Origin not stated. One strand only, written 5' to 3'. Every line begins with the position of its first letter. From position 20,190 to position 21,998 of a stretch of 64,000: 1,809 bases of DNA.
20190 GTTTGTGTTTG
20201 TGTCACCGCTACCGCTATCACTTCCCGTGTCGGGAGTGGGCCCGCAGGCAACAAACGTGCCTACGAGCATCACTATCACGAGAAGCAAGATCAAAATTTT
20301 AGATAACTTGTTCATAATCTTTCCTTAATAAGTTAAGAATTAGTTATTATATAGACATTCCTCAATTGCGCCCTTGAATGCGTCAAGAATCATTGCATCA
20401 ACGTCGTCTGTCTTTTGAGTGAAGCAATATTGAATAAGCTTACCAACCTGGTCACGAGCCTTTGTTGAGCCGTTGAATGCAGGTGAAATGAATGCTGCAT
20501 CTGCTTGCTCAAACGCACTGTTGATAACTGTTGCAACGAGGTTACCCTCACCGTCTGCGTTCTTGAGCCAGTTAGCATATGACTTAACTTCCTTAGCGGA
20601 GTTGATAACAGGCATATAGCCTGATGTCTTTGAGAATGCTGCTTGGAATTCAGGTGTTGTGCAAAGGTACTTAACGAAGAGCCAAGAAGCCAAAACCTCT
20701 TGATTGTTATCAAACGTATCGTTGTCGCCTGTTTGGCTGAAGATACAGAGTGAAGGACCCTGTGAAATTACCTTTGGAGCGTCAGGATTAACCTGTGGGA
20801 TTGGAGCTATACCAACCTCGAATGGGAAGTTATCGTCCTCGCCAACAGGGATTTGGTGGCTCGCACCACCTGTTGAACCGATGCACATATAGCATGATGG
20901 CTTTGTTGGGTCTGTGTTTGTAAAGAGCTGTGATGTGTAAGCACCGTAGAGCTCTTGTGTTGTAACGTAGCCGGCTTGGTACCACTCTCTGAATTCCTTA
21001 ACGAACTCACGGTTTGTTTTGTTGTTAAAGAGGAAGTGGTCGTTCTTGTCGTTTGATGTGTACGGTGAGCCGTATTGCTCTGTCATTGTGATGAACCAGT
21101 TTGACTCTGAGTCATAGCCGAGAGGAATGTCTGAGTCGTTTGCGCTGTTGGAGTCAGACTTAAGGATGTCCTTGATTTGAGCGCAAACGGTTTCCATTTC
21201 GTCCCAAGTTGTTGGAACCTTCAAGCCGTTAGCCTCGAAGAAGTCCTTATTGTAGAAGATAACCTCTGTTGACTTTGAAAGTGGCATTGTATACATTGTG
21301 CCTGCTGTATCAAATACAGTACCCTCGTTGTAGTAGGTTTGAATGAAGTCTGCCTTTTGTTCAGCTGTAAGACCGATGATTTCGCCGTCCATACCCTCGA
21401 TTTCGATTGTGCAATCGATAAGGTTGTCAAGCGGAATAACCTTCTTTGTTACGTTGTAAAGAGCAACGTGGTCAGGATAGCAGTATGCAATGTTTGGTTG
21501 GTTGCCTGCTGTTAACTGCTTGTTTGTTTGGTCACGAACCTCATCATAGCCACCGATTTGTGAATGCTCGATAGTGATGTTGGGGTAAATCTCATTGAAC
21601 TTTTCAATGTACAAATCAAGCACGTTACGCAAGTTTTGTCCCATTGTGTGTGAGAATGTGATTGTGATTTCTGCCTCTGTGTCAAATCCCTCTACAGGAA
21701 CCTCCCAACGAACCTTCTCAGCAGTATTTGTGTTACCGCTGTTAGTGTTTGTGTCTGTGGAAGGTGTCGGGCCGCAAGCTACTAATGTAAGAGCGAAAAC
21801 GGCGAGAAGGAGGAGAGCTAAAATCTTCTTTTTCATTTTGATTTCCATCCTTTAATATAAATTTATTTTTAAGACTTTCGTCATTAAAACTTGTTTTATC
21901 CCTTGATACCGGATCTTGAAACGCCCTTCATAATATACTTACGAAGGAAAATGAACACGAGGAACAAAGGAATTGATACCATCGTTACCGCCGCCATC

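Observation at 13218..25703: Candidate extracellular nucleic-acid capture, degradation and import system: a CUT1-type ABC importer co-transcribed with tethered nucleases, convergent on the nucleoside salvage cluster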

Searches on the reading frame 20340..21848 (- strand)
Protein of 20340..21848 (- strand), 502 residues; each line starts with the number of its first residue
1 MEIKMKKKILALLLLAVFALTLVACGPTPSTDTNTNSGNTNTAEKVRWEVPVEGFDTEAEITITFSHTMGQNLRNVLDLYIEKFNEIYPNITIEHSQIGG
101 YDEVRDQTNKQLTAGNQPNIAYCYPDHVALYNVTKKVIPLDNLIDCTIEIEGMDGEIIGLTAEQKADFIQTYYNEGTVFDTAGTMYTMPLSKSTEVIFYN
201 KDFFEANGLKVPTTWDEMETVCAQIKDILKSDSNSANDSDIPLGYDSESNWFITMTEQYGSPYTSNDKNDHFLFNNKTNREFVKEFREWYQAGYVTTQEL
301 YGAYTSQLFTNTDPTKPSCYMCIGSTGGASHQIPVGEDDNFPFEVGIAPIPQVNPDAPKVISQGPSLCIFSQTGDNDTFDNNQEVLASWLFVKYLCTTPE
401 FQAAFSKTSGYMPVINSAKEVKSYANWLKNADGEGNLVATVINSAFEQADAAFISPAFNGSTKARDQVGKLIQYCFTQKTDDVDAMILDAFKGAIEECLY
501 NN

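Call 4: search_protein_families(library=pfam, proteins=[window:20340-21848:-], max_evalue=0.01)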
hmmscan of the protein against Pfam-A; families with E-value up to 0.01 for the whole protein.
window:20340-21848:- (502 aa): 2 families
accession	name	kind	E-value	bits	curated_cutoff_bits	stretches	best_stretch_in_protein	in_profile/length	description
PF13416.11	SBP_bac_8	-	4.2e-30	105.9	27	1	80-427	2-274/279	Bacterial extracellular solute-binding protein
PF01547.30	SBP_bac_1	-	2.4e-16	61.1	26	1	77-395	10-300/307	Bacterial extracellular solute-binding protein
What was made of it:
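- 20340..21848 (-): Lipoprotein substrate-binding protein (CUT1 type); predicted ligand is a phosphodiester- or phosphate-bearing nucleic-acid fragment. SBP_bac_8 4.2e-30 (call 4).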

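Call 7: search_protein_families(library=ncbifam, proteins=[window:20340-21848:-], max_evalue=0.01)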
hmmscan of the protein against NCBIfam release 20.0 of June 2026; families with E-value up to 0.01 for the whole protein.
window:20340-21848:- (502 aa): 7 families
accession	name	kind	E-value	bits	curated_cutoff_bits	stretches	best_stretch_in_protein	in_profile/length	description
NF008211.0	PRK10974.1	equivalog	3.7e-16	58.7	411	1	58-427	24-364/439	sn-glycerol-3-phosphate ABC transporter substrate-binding protein UgpB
TIGR03850.1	bind_CPR_0540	equivalog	2.6e-14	52.7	299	1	6-227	1-193/437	carbohydrate ABC transporter substrate-binding protein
NF045826.1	lipo_P68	equivalog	7.8e-10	37.8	200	1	5-202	1-171/669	P68 family surface lipoprotein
NF053763.1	ABCarbgalBndGanS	equivalog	9.1e-06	24.7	700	0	169-224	120-175/420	galactooligosaccharide ABC transporter substrate-binding protein GanS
TIGR03851.1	chitin_NgcE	equivalog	1.1e-05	24.6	399.65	1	82-227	61-195/450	N-acetylglucosamine/diacetylchitobiose ABC transporter substrate-binding protein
NF033193.2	lipo_NDxxF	hypoth_equivalog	0.00011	21.9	60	1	7-113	1-101/199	NDxxF motif lipoprotein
NF050142.1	PG1828_fam_lipo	equivalog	0.0062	17.2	50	0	7-46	2-41/59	PG1828 family lipoprotein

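Call 12: find_homologous_proteins(query=window:20340-21848:-, max_evalue=0.00001)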
Query window:20340-21848:- (502 aa): 6933 proteins with E <= 0.00001 among 8000 candidates; the best 120 are listed.
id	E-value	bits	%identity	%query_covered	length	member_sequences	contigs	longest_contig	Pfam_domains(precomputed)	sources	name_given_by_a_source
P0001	0.0e+0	1139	99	99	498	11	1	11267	PF13416.12,PF01547.31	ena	-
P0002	0.0e+0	1109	96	99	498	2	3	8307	PF13416.12,PF01547.31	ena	-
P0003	0.0e+0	1082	93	99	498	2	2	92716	PF13416.12,PF01547.31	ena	-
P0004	8.7e-285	963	83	97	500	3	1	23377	PF13416.12,PF01547.31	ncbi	-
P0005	3.0e-278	941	84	92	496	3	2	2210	PF13416.12,PF01547.31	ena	-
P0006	1.9e-273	926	80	99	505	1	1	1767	PF13416.12,PF01547.31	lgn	-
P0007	5.7e-272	921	80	99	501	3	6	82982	PF13416.12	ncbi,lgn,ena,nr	ncbi:MAG: extracellular solute-binding protein [Clostridia bacterium]|nr:extracellular solute-bindin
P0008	2.0e-270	916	79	99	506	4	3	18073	PF13416.12,PF01547.31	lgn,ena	-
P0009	5.0e-269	911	78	99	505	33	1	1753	PF13416.12,PF01547.31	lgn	-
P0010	8.0e-269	910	79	99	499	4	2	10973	PF13416.12,PF01547.31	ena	-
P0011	1.4e-268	909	79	99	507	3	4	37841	PF13416.12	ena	-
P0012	1.5e-268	909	78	99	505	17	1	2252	PF13416.12,PF01547.31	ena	-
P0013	3.1e-268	908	78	99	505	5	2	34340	PF13416.12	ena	-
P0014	3.9e-268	908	78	99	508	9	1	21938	PF13416.12,PF01547.31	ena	-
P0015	7.9e-268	907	78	99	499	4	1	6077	PF13416.12,PF01547.31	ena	-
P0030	1.1e-231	788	71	98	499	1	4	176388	PF13416.12,PF01547.31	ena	-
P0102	1.6e-179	616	58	98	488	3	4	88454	PF13416.12,PF01547.31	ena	-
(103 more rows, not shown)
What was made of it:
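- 20340..21848 (-): More than 6900 homologues (call 12).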

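Call 13: find_encoding_contigs(protein=P0030, flank=10000, max_places=2)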
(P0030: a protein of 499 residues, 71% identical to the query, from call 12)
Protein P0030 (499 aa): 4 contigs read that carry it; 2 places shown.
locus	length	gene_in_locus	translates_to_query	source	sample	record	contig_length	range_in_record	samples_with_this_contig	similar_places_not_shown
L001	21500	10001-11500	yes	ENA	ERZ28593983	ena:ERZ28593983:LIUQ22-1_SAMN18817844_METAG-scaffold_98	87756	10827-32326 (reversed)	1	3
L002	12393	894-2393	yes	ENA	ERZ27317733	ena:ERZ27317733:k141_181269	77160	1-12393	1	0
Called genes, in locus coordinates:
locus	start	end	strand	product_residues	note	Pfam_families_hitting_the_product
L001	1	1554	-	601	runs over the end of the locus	-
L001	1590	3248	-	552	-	PF00128:Alpha-amylase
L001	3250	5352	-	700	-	PF07745:Glyco_hydro_53, PF07532:Big_4 (weak)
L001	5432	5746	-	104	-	-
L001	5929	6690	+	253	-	PF06271:RDD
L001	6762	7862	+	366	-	PF17912:OB_MalK (faint), PF00005:ABC_tran, PF13304:AAA_21 (faint)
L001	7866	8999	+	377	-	PF00528:BPD_transp_1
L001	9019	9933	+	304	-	PF00528:BPD_transp_1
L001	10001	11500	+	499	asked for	PF01547:SBP_bac_1, PF13416:SBP_bac_8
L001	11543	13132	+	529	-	PF00565:SNase, PF01336:tRNA_anti-codon (faint)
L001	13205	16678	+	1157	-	PF20578:aBig_2 (weak)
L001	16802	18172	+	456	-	-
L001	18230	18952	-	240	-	PF01975:SurE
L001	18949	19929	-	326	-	PF01368:DHH, PF02272:DHHA1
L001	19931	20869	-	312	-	PF01368:DHH, PF02272:DHHA1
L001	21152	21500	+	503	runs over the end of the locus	PF02446:Glyco_hydro_77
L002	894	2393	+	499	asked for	PF01547:SBP_bac_1, PF13416:SBP_bac_8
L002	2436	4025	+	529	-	PF00565:SNase, PF01336:tRNA_anti-codon (faint)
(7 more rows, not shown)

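Call 14: find_encoding_contigs(protein=P0102, flank=10000, max_places=2)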
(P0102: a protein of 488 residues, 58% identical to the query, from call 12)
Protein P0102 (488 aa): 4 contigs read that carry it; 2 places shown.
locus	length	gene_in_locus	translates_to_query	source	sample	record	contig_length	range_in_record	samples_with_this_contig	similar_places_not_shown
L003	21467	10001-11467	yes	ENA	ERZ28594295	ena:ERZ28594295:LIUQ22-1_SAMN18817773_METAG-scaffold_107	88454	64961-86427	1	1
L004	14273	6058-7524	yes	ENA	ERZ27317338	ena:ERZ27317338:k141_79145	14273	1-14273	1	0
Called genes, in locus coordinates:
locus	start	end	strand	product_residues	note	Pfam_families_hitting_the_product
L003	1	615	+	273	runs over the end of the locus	PF01048:PNP_UDP_1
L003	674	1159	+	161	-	-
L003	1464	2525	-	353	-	PF01979:Amidohydro_1, PF07969:Amidohydro_3 (faint)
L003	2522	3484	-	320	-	PF01408:GFO_IDH_MocA, PF03447:NAD_binding_3 (weak), PF22725:GFO_IDH_MocA_C3, PF02894:GFO_IDH_MocA_C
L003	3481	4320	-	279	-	PF01261:AP_endonuc_2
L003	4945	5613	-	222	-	PF01791:DeoC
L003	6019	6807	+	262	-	PF06271:RDD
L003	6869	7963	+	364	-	PF00005:ABC_tran, PF13304:AAA_21 (faint), PF17850:CysA_C_terminal (weak)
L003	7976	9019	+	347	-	PF00528:BPD_transp_1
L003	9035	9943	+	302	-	PF00528:BPD_transp_1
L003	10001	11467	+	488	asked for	PF01547:SBP_bac_1, PF13416:SBP_bac_8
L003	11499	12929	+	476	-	PF00565:SNase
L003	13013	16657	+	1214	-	PF20578:aBig_2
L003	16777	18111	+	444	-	-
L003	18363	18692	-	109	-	-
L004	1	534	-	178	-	?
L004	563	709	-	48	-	-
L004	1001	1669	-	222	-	PF01791:DeoC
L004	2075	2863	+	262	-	PF06271:RDD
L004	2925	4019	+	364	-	PF17912:OB_MalK (faint), PF00005:ABC_tran, PF13304:AAA_21 (faint), PF17850:CysA_C_terminal (weak)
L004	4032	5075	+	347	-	PF00528:BPD_transp_1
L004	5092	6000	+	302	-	PF00528:BPD_transp_1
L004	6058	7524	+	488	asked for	PF01547:SBP_bac_1, PF13416:SBP_bac_8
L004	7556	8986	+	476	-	PF00565:SNase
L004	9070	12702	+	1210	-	PF20578:aBig_2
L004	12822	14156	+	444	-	-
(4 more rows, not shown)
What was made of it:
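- On Staphylococcal nuclease (SNase / thermonuclease, PF00565): The SNase domain is also called in homologues in L001-L004 (calls 13, 14).
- Two further metagenome lineages show the same order (calls 13, 14).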

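Call 17: find_related_loci(query=A1, collection=genome_contigs, flank=10000)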
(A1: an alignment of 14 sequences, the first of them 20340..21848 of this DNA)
Query A1 (502 aa) in genome_contigs; peptide patterns used: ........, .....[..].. (x = any residue, [..] = any of these).
599 stretches matched a pattern (row limit reached: there are more); 587 encode a relative of the query (tblastn E <= 1e-3); the best 80 are kept; 80 distinct loci.
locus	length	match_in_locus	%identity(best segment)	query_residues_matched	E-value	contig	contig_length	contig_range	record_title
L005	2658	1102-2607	98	1-502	0e+0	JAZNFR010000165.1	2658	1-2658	MAG: Eubacteriales bacterium isolate T1900044713_TS20190179.MAGScoT_cleanbin_000060 SGB_1842_k141_90469, whole genome sh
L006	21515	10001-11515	79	7-502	0e+0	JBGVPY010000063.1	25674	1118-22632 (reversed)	MAG: Eubacteriales bacterium isolate fecal_MAG_177 fecal_MAG_177_contig_0063, whole genome shotgun sequence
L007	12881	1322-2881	77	2-502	0e+0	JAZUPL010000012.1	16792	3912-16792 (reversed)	MAG: Eubacteriales bacterium isolate T1900044867_TS20190333.MAGScoT_cleanbin_000009 SGB_3134_k141_1438725, whole genome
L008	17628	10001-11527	77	1-502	0e+0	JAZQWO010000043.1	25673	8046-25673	MAG: Eubacteriales bacterium isolate T1900045166_TC20190160.MAGScoT_cleanbin_000001 SGB_5137_k141_257618, whole genome s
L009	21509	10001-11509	77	1-502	0e+0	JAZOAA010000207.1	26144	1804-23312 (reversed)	MAG: Eubacteriales bacterium isolate T1900044764_TS20190230.MAGScoT_cleanbin_000071 SGB_2396_k141_166849, whole genome s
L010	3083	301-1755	78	21-502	0e+0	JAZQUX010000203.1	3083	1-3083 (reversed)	MAG: Eubacteriales bacterium isolate T1900045178_TC20190174.MAGScoT_cleanbin_000013 SGB_5210_k141_1270130, whole genome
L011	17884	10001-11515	61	9-499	0e+0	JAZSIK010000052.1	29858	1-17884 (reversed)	MAG: Eubacteriales bacterium isolate T1900044572_TS20190038.MAGScoT_cleanbin_000021 SGB_439_k141_1972693, whole genome s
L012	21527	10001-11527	61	9-499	0e+0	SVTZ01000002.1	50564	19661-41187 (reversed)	MAG: Oscillospiraceae bacterium isolate SIG708 NODE_15655_length_50564_cov_1.672304, whole genome shotgun sequence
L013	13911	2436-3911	62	1-499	0e+0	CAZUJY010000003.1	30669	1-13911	MAG TPA_asm: uncultured Ruminococcus sp. isolate SRP315200_co1_543 genome assembly, contig: NODE_2161_length_30669_cov_1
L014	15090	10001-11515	79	1-502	0e+0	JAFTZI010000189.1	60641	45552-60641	MAG: Clostridia bacterium isolate RGIG4287 Roe_deer_Colon.Co__c2295543, whole genome shotgun sequence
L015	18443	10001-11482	61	1-499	0e+0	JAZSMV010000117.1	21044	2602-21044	MAG: Eubacteriales bacterium isolate T1900044552_TS20190018.MAGScoT_cleanbin_000068 SGB_257_k141_24385, whole genome sho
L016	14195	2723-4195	60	4-498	0e+0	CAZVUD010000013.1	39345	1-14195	MAG TPA_asm: uncultured Clostridium sp. isolate SRP313737_co1_45 genome assembly, contig: NODE_1629_length_39345_cov_6.3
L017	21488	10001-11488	59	1-499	0e+0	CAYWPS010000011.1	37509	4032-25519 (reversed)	MAG TPA_asm: uncultured Ruminococcus sp. isolate SRP315200_co1_780 genome assembly, contig: NODE_1379_length_37509_cov_2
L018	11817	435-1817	62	24-498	0e+0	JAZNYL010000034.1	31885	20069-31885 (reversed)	MAG: Eubacteriales bacterium isolate T1900044776_TS20190242.MAGScoT_cleanbin_000008 SGB_2481_k141_279334, whole genome s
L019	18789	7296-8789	59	7-498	0e+0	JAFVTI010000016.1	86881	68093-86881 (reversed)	MAG: Clostridia bacterium isolate RGIG5376 Sheep_Colon-3__c553, whole genome shotgun sequence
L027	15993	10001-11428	58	5-501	0e+0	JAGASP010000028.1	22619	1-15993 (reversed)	MAG: Clostridia bacterium isolate RGIG8736 Water_deer_Colon-4__c90373, whole genome shotgun sequence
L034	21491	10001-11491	56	4-500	1e-177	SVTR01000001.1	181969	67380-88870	MAG: Oscillospiraceae bacterium isolate SIG700 NODE_1326_length_181969_cov_4.929741, whole genome shotgun sequence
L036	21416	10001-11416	56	4-501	2e-177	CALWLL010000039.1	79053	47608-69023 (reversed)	MAG: uncultured Agathobacter sp. isolate E09__bin289 genome assembly, contig: E09__k127_1671954, whole genome shotgun se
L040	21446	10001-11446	55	5-500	1e-176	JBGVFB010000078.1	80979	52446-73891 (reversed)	MAG: Faecousia sp. isolate fecal_MAG_40 fecal_MAG_40_contig_0078, whole genome shotgun sequence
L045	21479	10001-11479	55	5-502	2e-175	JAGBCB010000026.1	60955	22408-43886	MAG: Lachnospiraceae bacterium isolate RGIG8982 Water_deer_Rectum-2__c141, whole genome shotgun sequence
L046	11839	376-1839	56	7-500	2e-175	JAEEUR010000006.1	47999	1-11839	MAG: Lachnospiraceae bacterium isolate Tb.RUG.433 NODE_1974_length_47999_cov_0.996115, whole genome shotgun sequence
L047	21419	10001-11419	56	2-502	7e-175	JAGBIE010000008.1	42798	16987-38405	MAG: Oscillospiraceae bacterium isolate RGIG9141 Water_deer_Rectum.Co__c506468, whole genome shotgun sequence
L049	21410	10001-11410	55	4-501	6e-175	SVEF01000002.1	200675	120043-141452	MAG: Lachnospiraceae bacterium isolate SIG299 NODE_226_length_200675_cov_4.308076, whole genome shotgun sequence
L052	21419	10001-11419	57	4-502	7e-174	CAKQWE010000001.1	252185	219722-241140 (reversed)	MAG: uncultured Spirochaetales bacterium isolate REFINED_METABAT215_TOP10_CONTIGS_1500_ASSEMBLY_K77_MERGED__Hadza_MoBio_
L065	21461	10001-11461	55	4-502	3e-172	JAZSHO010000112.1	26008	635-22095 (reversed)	MAG: Faecousia sp. isolate T1900044574_TS20190040.MAGScoT_cleanbin_000061 SGB_481_k141_1484681, whole genome shotgun seq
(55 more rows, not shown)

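Call 23: search_solved_structures(query=window:20340-21848:-, max_evalue=0.001, show_alignments=0)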
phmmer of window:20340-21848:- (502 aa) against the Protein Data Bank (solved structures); distinct sequences matched with E-value up to 0.001: 31.
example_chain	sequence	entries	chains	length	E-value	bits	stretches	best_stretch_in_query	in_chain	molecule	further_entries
7c0x_A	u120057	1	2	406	8e-12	47.8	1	76-221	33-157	Sugar ABC transporter, periplasmic sugar-binding protein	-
7c0f_A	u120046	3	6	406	8.1e-12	47.8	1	76-221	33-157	Sugar ABC transporter, periplasmic sugar-binding protein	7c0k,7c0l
7c0v_A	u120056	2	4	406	8.4e-12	47.7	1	76-221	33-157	Sugar ABC transporter, periplasmic sugar-binding protein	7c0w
7c0y_A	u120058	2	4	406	8.7e-12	47.7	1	76-221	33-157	Sugar ABC transporter, periplasmic sugar-binding protein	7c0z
7c16_A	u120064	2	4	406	8.8e-12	47.6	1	76-221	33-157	Sugar ABC transporter, periplasmic sugar-binding protein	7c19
7c0t_A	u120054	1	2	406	2.1e-11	46.4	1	76-221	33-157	Sugar ABC transporter, periplasmic sugar-binding protein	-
7c0u_A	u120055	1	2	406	2.1e-11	46.4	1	76-221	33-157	Sugar ABC transporter, periplasmic sugar-binding protein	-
7c0o_A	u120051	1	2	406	2.9e-11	45.9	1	76-221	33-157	Sugar ABC transporter, periplasmic sugar-binding protein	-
7c0r_A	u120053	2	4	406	4e-11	45.5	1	76-221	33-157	Sugar ABC transporter, periplasmic sugar-binding protein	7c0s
7c14_A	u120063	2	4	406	4.5e-11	45.3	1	76-221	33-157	Sugar ABC transporter, periplasmic sugar-binding protein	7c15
6x84_A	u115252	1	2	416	3.8e-10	42.2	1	61-427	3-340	sn-glycerol-3-phosphate-binding periplasmic protein UgpB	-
4aq4_A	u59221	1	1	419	1.1e-09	40.7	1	61-427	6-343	SN-GLYCEROL-3-PHOSPHATE-BINDING PERIPLASMIC PROTEIN UGPB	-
9lff_A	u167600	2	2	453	8.7e-09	37.8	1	171-226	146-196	SN-glycerol-3-phophate ABC transporter, periplasmic SN-glycerol-3-phosphate-binding protei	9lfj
7c1b_A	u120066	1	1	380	1.8e-07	33.4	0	182-221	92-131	Sugar ABC transporter, periplasmic sugar-binding protein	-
3uor_A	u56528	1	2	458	1.6e-06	30.3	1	182-229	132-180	ABC transporter sugar binding protein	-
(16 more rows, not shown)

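Call 50: predict_structure(alignment_id=A1)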
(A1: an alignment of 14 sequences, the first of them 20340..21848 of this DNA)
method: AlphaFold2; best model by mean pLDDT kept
length: 502 residues; sequences in the alignment: 14
mean_pLDDT: 65.6   pTM: 0.66
mean pLDDT of the five models: 65.6, 56.9, 49.3, 42.4, 37.5
residues with pLDDT >= 90: 47; 70-90: 188; 50-70: 139; < 50: 128
segments of 3 or more residues with pLDDT < 50: 1-6, 15-41, 100-116, 125-134, 174-178, 249-251, 258-274, 298-312, 375-379, 451-464
pLDDT, mean of each block of 10 residues (from residue 1): 48 48 31 30 71 86 80 88 93 76 45 53 51 62 89 84 73 49 71 72 90 85 90 76 65 50 42 58 75 64 43 61 69 56 70 62 68 53 89 88 78 59 80 69 64 37 50 65 73 58 40
secondary structure, 60 per line:
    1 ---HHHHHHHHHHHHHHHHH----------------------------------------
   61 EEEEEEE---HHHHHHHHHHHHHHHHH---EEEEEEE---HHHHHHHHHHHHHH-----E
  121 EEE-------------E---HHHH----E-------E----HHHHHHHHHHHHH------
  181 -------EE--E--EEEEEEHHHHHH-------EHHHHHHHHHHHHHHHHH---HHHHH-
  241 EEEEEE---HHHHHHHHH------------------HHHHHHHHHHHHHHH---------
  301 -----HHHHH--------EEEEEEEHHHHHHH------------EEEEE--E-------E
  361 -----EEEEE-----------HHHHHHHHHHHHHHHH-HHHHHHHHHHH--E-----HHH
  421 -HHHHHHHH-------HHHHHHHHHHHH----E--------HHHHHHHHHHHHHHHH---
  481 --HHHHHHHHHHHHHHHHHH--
elements in order: H4-20 E61-67 H71-87 E91-97 H101-114 E120-123 H141-144 H162-174 E195-200 H201-206 H215-231 H235-239 E241-246 H250-258 H277-291 H306-310 E319-325 H326-332 E345-349 E366-370 H382-397 H399-409 H422-429 H437-448 H462-477 H483-500
